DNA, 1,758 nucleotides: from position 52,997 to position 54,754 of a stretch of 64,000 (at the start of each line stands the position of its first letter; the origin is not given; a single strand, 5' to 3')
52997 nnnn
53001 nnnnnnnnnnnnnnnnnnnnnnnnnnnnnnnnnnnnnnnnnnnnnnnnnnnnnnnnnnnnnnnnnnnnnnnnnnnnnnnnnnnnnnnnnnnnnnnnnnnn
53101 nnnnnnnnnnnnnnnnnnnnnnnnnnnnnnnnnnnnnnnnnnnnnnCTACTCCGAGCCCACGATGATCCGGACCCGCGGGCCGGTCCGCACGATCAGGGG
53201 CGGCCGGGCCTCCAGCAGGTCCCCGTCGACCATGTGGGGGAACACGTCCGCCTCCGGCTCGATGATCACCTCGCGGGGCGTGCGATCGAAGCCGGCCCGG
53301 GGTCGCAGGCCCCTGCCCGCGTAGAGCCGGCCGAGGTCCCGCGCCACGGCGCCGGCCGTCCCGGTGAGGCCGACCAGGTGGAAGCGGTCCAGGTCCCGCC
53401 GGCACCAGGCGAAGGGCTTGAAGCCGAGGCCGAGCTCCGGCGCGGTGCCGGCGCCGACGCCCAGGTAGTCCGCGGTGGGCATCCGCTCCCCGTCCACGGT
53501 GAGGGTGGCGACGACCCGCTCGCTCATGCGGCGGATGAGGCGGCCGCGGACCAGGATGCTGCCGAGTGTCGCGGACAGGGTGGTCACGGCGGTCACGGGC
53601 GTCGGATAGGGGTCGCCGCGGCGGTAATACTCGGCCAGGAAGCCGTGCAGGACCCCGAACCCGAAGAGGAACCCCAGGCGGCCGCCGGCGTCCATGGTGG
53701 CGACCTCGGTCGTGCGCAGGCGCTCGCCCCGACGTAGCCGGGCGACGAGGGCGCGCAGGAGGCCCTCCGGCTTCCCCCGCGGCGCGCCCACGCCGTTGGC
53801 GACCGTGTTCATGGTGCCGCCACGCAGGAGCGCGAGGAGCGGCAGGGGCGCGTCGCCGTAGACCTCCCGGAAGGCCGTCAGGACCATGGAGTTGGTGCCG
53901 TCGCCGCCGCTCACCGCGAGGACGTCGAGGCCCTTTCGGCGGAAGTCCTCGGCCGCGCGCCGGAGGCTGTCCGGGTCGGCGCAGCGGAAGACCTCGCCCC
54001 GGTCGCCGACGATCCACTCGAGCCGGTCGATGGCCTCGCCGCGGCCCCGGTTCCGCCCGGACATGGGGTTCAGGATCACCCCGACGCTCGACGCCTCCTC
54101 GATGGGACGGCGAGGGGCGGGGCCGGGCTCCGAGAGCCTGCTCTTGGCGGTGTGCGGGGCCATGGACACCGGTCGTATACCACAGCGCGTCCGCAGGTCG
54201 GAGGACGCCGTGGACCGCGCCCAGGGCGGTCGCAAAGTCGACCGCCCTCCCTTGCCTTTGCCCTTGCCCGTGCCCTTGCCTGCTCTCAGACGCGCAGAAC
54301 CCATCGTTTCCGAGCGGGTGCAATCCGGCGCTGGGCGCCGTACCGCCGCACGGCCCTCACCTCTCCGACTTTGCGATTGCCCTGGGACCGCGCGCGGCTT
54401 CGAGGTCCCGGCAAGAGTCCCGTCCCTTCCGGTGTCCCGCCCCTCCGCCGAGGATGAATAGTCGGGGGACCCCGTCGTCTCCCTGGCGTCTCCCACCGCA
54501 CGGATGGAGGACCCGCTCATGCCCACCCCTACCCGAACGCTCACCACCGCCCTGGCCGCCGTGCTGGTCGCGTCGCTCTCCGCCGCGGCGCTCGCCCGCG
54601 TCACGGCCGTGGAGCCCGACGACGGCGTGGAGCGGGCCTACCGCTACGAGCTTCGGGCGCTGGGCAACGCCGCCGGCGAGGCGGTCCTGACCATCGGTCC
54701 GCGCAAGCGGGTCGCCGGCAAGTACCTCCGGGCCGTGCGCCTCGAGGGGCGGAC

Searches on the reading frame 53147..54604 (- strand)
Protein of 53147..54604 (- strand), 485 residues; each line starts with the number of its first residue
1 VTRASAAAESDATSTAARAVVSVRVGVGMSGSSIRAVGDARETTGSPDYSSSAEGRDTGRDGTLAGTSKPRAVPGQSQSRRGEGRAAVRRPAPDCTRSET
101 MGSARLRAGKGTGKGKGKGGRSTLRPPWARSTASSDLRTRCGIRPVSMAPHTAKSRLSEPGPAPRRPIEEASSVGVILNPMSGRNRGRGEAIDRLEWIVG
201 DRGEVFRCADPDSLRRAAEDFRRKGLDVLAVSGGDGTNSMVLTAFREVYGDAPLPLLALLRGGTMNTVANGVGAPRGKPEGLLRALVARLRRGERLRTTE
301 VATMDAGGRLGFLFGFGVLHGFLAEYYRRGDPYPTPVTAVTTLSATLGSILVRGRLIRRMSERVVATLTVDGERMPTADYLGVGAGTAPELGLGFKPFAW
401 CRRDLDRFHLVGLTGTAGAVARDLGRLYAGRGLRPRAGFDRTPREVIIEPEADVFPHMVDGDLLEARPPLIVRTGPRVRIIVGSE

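Call 9: search_protein_families(library=pfam, proteins=[window:53147-54604:-], max_evalue=0.01)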
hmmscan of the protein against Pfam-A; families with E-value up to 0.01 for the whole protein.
window:53147-54604:- (485 aa): 1 family
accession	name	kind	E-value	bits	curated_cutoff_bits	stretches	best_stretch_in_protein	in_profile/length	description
PF00781.29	DAGK_cat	-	5.9e-13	49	23.6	1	174-289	2-115/125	Diacylglycerol kinase catalytic domain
